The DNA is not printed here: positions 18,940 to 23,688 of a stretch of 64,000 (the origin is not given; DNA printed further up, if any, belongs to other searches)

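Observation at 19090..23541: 1483-aa GHKL(MORC-like)-SF2 helicase fusion protein alone in a 4.5-kb low-GC island: candidate single-protein restriction/defence factor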

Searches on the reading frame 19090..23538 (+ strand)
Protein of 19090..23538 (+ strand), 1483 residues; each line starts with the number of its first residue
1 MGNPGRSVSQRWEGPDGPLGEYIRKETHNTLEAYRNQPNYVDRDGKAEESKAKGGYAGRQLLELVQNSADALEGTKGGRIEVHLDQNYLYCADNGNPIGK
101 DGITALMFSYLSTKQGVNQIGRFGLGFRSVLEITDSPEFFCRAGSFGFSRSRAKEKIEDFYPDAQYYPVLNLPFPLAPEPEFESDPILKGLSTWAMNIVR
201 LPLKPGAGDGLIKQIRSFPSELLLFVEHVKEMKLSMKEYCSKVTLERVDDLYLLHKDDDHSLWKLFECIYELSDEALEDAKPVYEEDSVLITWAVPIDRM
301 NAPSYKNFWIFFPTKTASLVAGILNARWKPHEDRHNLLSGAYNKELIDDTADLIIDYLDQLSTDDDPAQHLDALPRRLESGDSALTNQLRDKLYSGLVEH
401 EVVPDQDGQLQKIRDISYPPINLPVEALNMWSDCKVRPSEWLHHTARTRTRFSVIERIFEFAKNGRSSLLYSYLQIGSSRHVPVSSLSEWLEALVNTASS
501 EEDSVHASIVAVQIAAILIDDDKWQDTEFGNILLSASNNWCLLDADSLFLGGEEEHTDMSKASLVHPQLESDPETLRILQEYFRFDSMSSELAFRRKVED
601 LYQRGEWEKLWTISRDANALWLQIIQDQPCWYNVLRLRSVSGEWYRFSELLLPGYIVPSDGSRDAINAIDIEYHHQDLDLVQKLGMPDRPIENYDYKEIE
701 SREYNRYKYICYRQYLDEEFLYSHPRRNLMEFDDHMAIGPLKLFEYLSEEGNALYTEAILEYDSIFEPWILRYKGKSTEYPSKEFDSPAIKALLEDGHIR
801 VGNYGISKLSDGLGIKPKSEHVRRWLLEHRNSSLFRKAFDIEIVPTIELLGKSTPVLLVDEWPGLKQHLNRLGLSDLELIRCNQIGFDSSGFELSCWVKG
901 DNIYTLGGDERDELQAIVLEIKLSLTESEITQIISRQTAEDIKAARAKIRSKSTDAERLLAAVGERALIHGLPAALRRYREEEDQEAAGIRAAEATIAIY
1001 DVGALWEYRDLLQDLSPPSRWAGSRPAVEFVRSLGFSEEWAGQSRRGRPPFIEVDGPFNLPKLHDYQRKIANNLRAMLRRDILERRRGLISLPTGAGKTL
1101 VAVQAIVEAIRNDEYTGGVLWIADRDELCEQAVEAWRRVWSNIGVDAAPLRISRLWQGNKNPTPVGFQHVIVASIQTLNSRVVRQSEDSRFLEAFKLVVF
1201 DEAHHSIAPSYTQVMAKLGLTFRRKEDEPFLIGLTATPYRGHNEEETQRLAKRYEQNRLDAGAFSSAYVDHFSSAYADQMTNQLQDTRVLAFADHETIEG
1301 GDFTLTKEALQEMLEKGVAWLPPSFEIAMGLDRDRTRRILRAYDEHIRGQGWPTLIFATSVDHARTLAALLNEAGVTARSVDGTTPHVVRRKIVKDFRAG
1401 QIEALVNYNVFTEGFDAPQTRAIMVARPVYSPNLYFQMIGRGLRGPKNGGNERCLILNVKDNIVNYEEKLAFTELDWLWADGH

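Call 4: search_protein_families(library=pfam, proteins=[window:19090-23538:+], max_evalue=1)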
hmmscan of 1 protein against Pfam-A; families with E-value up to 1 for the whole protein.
window:19090-23538:+ (1483 aa): 7 families
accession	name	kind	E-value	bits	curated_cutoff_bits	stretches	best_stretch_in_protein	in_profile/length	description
PF04851.21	ResIII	-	2.8e-28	99.3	22.5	1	1062-1240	3-164/164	Type III restriction enzyme, res subunit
PF00270.35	DEAD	-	3.2e-16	59.9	26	1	1081-1239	10-161/167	DEAD/DEAH box helicase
PF00271.37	Helicase_C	-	8.9e-14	52.1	23.5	1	1348-1444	12-108/110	Helicase conserved C-terminal domain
PF18766.7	SWI2_SNF2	-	1.3e-07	31.9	26.7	1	1080-1249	15-165/221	SWI2/SNF2 ATPase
PF25794.1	SACS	-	4.2e-06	27.2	32.8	1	115-141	94-120/247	Sacsin domain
PF02518.31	HATPase_c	-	0.0038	18.1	26.4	1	61-135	10-85/111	Histidine kinase-, DNA gyrase B-, and HSP90-like ATPase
PF13589.12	HATPase_c_3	-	0.044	14.2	25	1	61-128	7-78/137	Histidine kinase-, DNA gyrase B-, and HSP90-like ATPase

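Call 5: search_protein_families(library=padloc, proteins=[window:19090-23538:+], max_evalue=1)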
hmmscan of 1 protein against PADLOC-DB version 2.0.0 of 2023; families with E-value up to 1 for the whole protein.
window:19090-23538:+ (1483 aa): 45 families (the best 25 are shown)
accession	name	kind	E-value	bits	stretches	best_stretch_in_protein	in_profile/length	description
PDLC03964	TmtA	-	2.1e-54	183.1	1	21-456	11-428/1538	-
PDLC03965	TmtA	-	1.9e-35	120.2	1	56-424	29-411/1370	-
PDLC03971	TmtA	-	6.5e-33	111.4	1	20-504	14-537/1782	-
PDLC03968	TmtA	-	2.1e-25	86.7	1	61-419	79-429/1486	-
PDLC03966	TmtA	-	4.7e-23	79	1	21-418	8-434/1655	-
PDLC03659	mREase_IV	-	7.9e-22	75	2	1066-1240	222-373/945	Type IV methyl-directed restriction enzyme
PDLC02707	PbeA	-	3.2e-20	70.3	2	1084-1256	267-431/672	PbeA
PDLC03972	TmtA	-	5.8e-19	65.7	1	61-416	45-399/1302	-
PDLC02704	PbeA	-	9.3e-15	52.1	2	1084-1256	269-436/682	PbeA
PDLC03658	mREase_IV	-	3.9e-14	49.3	2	1353-1466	453-561/953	Type IV methyl-directed restriction enzyme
PDLC03969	TmtA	-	7e-14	48.4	1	118-428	103-416/1563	-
PDLC03970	TmtA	-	6e-13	45.6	2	59-133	64-134/1552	-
PDLC02706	PbeA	-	4.8e-09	33.3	2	1085-1256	285-449/722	PbeA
PDLC02870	DpdF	-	2.3e-08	31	1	1340-1444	215-319/534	DpdF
PDLC01439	typeIV_DinG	-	2.5e-08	31.1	2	1336-1425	391-477/575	CAS-IV-A; associated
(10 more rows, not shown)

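Call 6: search_protein_families(library=ncbifam, proteins=[window:19090-23538:+], max_evalue=1)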
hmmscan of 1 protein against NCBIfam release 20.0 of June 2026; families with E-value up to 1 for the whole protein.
window:19090-23538:+ (1483 aa): 41 families (the best 25 are shown)
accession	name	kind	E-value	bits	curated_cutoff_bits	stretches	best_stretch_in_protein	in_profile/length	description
NF053632.1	heli_RadD_YejH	equivalog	6.6e-33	113.8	720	2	1354-1462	253-357/573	DNA repair helicase RadD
NF047352.1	P_loop_sacsin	domain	1.2e-17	64.2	50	1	59-139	2-79/80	sacsin N-terminal ATP-binding-like domain-containing protein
NF010337.0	PRK13766.1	equivalog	3.8e-15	55.1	610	2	1080-1249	26-182/781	Hef nuclease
TIGR04095.1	dnd_restrict_1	equivalog_domain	5.2e-13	48.8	600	2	1083-1254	22-184/451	DNA phosphorothioation system restriction enzyme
NF008521.0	PRK11448.1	equivalog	9.3e-12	43.8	729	2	1062-1206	413-552/1123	type I restriction-modification system endonuclease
NF046051.1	restrict_EcoAI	equivalog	1.3e-09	37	550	2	1083-1246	175-321/768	EcoAI/FtnUII family type I restriction enzme subunit R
TIGR00348.1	hsdR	subfamily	6.3e-08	31.6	284.55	1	1084-1310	266-476/674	HsdR family type I site-specific deoxyribonuclease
NF045503.1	repair_heli_XPB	equivalog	1e-07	30.9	610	2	1062-1242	183-339/548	DNA repair helicase XPB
NF053636.1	DDHlcsCsdAPsy1082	equivalog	3.6e-07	29.1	890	1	1355-1443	247-335/512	DEAD/DEAH box helicase CsdA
NF041063.1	DpdF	equivalog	6.9e-07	28.2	550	1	1347-1444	373-471/813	protein DpdF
NF008394.0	PRK11192.1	equivalog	3.1e-06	26.3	507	1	1354-1449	250-345/441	ATP-dependent RNA helicase SrmB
NF001308.0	PRK00254.1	equivalog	2.2e-05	22.9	1216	1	1077-1237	31-178/720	ATP-dependent DNA helicase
NF007882.0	PRK10590.1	equivalog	3.2e-05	23.1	743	1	1332-1449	228-343/456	ATP-dependent RNA helicase RhlE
NF053711.1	RNA_heli_RhlE1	exception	4.3e-05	22.5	750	1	1350-1449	242-342/434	RNA helicase RhlE1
NF003673.1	PRK05298.1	equivalog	0.00019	19.9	743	1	1354-1424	446-516/653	excinuclease ABC subunit UvrB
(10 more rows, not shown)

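Call 7: search_solved_structures(query=window:19090-23538:+, max_evalue=0.01)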
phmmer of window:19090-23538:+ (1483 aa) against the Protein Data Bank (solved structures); distinct sequences matched with E-value up to 0.01: 42.
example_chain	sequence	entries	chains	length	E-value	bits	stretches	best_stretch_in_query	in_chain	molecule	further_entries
6jde_B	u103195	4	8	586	1.2e-15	59.2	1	1354-1462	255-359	Putative DNA repair helicase RadD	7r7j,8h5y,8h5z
1wp9_A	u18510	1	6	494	1.7e-13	52.1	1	1088-1239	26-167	ATP-dependent RNA helicase, putative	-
7clg_A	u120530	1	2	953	4.3e-12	47.4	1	1348-1454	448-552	Putative helicase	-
6p66_A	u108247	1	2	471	3.1e-08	34.7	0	1385-1454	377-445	DNA repair protein RAD25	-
2fwr_A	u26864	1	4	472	3.1e-08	34.7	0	1385-1454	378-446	DNA repair protein RAD25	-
6p4f_A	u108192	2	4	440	5.8e-07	30.5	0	1388-1445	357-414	DNA-dependent ATPase XPBII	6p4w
5tnu_A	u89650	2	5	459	6.9e-07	30.2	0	1388-1445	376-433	DNA-dependent ATPase XPBII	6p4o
6yvh_H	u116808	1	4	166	1.9e-06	28.8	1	1356-1449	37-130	Eukaryotic initiation factor 4A-III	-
2j0u_B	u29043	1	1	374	1e-05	26.3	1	1356-1449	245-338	ATP-DEPENDENT RNA HELICASE DDX48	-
2j0u_A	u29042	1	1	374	1e-05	26.3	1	1356-1449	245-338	ATP-DEPENDENT RNA HELICASE DDX48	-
6qdv_7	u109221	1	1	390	1.1e-05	26.2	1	1356-1449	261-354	Eukaryotic initiation factor 4A-III, N-terminally processed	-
7znj_A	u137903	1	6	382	1.1e-05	26.2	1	1356-1449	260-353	Eukaryotic initiation factor 4A-III, N-terminally processed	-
2hxy_A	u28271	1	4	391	1.1e-05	26.2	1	1356-1449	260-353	Probable ATP-dependent RNA helicase DDX48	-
2j0q_A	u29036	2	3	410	1.2e-05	26.1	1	1356-1449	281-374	ATP-DEPENDENT RNA HELICASE DDX48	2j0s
2xb2_A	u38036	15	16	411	1.2e-05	26.1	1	1356-1449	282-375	EUKARYOTIC INITIATION FACTOR 4A-III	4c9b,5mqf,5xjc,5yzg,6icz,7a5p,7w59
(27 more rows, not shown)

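Call 8: find_homologous_proteins(query=window:19090-23538:+)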
Query window:19090-23538:+ (1483 aa): 964 proteins with E <= 0.001 among 8000 candidates; the best 120 are listed.
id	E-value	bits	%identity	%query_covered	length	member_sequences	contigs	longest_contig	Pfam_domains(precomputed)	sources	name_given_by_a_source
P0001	0.0e+0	3436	100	100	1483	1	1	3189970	PF00270.36,PF18766.8,PF00271.38,PF25794.2,PF04851.22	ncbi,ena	-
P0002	0.0e+0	1839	58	98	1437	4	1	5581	PF00270.36,PF18766.8,PF00271.38,PF25794.2,PF04851.22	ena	-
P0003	0.0e+0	1838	57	99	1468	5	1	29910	PF00270.36,PF18766.8,PF00271.38,PF25794.2,PF04851.22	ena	-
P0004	0.0e+0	1730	56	99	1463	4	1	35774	PF00270.36,PF18766.8,PF00271.38,PF25794.2,PF04851.22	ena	-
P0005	0.0e+0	1682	55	99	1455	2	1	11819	PF00270.36,PF18766.8,PF00271.38,PF25794.2,PF04851.22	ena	-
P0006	0.0e+0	1583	52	99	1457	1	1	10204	PF00270.36,PF18766.8,PF00271.38,PF25794.2,PF04851.22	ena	-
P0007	0.0e+0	1577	52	99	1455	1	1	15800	PF00270.36,PF18766.8,PF00271.38,PF25794.2,PF04851.22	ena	-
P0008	0.0e+0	1563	51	99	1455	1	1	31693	PF00270.36,PF18766.8,PF00271.38,PF25794.2,PF04851.22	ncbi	-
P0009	0.0e+0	1563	51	99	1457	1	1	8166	PF00270.36,PF18766.8,PF00271.38,PF25794.2,PF04851.22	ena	-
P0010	0.0e+0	1554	51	99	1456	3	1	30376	PF00270.36,PF18766.8,PF00271.38,PF25794.2,PF04851.22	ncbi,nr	ncbi:MAG: DEAD/DEAH box helicase family protein [bacterium]|nr:DEAD/DEAH box helicase family protein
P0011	0.0e+0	1547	51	99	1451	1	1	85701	PF00270.36,PF18766.8,PF00271.38,PF25794.2,PF04851.22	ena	-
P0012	0.0e+0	1536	52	93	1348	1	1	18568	PF00270.36,PF18766.8,PF00271.38,PF04851.22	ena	-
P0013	0.0e+0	1520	53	93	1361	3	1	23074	PF00270.36,PF18766.8,PF00271.38,PF04851.22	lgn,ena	-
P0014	0.0e+0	1507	50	99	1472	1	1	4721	PF00270.36,PF18766.8,PF00271.38,PF04851.22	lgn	-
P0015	0.0e+0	1485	49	100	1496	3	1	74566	PF00270.36,PF18766.8,PF00271.38,PF04851.22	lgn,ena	-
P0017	0.0e+0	1433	49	99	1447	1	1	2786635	PF00270.36,PF18766.8,PF00271.38,PF25794.2,PF04851.22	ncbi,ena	-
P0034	0.0e+0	1411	49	60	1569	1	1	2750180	PF00270.36,PF18766.8,PF00271.38,PF04851.22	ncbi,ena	-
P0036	0.0e+0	1410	48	100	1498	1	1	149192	PF00270.36,PF18766.8,PF00271.38,PF25794.2,PF04851.22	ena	-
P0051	0.0e+0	1400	48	99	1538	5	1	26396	PF00270.36,PF18766.8,PF00271.38,PF25794.2,PF04851.22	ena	-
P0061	0.0e+0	1394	47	99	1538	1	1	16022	PF00270.36,PF18766.8,PF00271.38,PF25794.2,PF04851.22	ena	-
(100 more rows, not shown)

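Call 15: find_encoding_contigs(protein=P0001, flank=10000, max_places=3)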
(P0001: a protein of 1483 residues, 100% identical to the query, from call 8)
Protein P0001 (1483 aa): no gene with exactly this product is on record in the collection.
